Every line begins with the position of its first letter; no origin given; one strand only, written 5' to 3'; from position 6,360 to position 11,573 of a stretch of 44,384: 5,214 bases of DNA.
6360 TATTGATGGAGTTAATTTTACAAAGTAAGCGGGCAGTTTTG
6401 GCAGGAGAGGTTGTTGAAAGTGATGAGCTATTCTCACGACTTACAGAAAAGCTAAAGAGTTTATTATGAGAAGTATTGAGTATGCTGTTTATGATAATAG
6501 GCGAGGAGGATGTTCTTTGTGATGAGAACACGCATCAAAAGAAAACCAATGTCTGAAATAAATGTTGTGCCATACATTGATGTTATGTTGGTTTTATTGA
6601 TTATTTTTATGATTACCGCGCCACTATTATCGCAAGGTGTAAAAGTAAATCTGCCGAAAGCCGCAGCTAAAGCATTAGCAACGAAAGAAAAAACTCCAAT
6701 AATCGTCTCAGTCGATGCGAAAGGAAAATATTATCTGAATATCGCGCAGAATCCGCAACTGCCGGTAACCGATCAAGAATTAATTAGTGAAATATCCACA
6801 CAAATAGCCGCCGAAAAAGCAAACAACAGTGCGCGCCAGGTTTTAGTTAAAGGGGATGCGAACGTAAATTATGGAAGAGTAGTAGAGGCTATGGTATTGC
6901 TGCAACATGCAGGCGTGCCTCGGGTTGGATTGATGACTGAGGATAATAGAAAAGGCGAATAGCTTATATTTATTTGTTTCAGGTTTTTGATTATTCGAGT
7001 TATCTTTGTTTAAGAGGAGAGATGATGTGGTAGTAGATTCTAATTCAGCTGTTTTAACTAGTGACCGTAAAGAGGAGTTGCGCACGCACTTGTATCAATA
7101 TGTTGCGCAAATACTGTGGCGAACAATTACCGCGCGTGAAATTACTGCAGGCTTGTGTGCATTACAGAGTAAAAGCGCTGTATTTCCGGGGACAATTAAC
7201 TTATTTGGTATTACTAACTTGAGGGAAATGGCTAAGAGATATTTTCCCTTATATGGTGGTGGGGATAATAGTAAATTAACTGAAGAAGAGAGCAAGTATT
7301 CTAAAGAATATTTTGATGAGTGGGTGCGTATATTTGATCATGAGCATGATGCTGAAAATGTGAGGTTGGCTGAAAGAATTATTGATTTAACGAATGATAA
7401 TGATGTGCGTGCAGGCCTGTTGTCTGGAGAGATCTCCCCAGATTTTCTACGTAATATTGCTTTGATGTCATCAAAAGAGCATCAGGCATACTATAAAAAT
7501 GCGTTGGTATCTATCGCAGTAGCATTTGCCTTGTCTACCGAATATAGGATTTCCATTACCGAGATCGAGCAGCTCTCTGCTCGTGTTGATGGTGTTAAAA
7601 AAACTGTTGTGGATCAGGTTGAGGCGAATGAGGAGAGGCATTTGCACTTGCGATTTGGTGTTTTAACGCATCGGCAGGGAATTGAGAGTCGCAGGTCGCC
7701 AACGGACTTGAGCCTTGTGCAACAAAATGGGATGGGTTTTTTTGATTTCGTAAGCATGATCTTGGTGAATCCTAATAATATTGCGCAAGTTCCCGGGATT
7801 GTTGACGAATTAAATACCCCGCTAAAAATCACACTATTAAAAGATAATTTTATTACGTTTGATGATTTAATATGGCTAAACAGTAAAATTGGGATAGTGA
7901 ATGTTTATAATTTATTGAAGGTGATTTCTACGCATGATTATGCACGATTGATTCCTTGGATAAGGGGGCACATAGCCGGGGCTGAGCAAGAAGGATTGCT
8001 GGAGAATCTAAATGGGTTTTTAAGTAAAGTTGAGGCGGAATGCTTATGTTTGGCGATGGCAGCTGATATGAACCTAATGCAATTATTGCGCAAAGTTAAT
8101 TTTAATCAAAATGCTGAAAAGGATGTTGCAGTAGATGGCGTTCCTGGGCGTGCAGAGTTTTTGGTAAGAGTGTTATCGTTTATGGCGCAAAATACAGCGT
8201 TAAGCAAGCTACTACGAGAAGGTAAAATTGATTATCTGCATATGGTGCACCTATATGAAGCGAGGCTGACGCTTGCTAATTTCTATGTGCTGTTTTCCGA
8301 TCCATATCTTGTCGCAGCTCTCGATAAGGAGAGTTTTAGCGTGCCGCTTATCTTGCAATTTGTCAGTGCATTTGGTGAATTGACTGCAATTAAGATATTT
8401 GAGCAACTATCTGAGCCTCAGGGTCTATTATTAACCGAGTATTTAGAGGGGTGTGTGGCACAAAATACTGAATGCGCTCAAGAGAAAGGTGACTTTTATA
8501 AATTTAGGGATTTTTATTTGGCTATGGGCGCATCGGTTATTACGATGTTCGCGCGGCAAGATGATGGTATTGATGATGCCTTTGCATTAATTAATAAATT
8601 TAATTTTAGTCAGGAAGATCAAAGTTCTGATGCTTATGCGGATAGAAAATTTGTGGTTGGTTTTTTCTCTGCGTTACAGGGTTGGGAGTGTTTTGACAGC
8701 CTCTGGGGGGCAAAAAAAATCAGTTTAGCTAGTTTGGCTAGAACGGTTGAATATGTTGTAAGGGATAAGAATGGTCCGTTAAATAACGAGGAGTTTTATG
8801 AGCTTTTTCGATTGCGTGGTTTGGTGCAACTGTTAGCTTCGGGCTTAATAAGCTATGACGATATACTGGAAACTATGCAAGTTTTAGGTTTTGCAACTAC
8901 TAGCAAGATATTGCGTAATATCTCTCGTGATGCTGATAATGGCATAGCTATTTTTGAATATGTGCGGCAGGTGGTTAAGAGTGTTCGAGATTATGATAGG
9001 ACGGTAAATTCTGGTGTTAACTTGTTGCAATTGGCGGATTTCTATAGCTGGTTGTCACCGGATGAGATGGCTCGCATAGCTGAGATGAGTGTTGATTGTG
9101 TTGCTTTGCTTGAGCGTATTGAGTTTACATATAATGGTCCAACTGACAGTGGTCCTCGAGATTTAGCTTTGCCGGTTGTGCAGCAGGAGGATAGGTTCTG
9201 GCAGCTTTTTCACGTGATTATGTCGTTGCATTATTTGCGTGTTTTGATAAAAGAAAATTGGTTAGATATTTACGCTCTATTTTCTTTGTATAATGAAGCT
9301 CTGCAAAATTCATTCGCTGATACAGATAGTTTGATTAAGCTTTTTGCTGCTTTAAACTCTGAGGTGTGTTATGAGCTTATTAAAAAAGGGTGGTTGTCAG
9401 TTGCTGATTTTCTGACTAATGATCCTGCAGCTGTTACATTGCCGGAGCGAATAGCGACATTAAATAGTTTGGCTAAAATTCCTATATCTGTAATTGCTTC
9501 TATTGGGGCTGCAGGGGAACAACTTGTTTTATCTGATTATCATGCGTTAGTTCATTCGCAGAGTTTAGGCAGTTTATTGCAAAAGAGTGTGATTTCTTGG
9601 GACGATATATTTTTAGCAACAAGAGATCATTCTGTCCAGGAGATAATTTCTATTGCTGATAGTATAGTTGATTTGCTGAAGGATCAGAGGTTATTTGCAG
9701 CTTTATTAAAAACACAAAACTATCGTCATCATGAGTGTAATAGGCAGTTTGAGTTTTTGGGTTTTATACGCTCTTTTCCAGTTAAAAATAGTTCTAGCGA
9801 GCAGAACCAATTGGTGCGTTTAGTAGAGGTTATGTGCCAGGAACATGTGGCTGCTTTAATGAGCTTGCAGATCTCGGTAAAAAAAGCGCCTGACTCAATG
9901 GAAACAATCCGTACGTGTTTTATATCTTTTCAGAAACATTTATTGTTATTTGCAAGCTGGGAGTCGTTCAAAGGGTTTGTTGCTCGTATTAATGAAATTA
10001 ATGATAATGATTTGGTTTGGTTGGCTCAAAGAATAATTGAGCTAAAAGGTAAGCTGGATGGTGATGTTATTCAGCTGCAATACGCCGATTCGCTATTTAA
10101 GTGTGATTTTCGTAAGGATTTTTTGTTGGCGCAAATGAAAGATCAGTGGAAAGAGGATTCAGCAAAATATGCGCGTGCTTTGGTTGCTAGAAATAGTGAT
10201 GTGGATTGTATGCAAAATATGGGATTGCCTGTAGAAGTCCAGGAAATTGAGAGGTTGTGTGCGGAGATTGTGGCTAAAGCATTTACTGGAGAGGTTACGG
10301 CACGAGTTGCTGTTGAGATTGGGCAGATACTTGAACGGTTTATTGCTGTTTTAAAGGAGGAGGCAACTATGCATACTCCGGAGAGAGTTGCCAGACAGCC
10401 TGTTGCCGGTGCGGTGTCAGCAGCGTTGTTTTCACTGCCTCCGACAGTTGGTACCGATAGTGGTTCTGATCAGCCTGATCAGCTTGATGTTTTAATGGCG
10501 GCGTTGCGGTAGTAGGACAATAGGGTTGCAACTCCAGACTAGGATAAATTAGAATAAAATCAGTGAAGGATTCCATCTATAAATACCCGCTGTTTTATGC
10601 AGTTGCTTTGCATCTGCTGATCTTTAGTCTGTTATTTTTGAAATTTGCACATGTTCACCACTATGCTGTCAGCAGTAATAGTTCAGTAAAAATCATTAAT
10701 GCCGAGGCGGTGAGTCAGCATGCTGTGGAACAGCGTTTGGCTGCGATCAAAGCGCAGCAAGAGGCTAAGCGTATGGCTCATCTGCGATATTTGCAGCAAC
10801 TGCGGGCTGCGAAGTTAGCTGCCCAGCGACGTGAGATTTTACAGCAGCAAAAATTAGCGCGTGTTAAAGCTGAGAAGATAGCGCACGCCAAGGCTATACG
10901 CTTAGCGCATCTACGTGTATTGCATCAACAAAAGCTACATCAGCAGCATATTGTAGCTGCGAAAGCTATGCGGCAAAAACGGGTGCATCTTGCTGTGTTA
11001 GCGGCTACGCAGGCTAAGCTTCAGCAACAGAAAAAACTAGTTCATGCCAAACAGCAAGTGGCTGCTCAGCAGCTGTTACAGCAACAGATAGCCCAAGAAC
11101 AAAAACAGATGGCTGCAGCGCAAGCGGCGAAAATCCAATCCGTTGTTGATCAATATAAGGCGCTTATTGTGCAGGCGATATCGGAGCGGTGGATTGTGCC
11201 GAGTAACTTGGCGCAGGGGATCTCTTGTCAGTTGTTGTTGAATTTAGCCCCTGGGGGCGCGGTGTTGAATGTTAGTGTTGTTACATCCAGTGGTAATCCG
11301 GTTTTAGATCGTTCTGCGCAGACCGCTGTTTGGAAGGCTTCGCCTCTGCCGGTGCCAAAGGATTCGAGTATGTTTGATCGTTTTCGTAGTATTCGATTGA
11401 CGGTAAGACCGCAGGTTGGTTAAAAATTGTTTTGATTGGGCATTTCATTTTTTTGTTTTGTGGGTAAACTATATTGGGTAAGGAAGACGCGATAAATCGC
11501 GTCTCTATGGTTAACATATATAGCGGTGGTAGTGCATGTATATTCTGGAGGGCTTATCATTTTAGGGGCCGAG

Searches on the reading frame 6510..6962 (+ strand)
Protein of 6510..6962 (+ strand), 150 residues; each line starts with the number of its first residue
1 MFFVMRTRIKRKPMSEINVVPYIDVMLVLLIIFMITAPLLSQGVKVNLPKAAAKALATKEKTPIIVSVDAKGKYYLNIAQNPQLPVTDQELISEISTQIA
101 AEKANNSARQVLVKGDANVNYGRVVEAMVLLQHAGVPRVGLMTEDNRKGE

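Call 24: search_protein_families(library=ncbifam, proteins=[window:6510-6962:+], max_evalue=0.00001)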
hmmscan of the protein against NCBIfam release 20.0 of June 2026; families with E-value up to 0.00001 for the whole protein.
window:6510-6962:+ (150 aa): 5 families
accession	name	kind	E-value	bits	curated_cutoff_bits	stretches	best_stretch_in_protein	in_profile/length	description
TIGR02801.1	tolR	equivalog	1.7e-44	151.6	127.3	1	14-144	2-129/129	protein TolR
NF008248.0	PRK11024.1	equivalog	1.1e-34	119.6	162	1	5-144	4-140/142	colicin uptake protein TolR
NF008429.0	PRK11267.1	equivalog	6.1e-25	87.9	216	1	13-147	14-138/141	TonB system transport protein ExbD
TIGR02803.1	ExbD_1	equivalog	5.7e-24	84.6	152.95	1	15-144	2-121/122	TonB system transport protein ExbD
TIGR02804.1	ExbD_2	equivalog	7.8e-15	55.3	123.45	1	15-142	2-118/121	TonB system transport protein ExbD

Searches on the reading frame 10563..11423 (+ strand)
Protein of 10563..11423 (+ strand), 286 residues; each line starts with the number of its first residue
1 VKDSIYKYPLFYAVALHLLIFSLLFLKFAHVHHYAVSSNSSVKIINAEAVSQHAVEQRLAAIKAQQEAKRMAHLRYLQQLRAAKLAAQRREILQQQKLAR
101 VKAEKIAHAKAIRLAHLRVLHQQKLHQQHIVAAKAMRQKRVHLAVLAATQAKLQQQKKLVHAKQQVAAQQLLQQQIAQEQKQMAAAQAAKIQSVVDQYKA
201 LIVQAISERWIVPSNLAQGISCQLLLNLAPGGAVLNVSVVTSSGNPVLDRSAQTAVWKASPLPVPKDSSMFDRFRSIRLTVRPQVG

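Call 24: search_protein_families(library=ncbifam, proteins=[window:10563-11423:+], max_evalue=0.00001)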
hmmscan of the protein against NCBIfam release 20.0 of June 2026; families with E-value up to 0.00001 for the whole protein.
window:10563-11423:+ (286 aa): 3 families
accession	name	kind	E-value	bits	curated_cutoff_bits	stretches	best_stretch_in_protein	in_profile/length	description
TIGR02794.1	tolA_full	equivalog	8.9e-29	100.8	59.45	1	63-283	168-362/362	cell envelope integrity protein TolA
TIGR01352.1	tonB_Cterm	subfamily_domain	9.7e-08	32.3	27.1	1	224-266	18-60/76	TonB family protein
NF007065.0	PRK09510.1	equivalog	1.8e-06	27.2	213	0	194-284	301-387/387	cell envelope integrity protein TolA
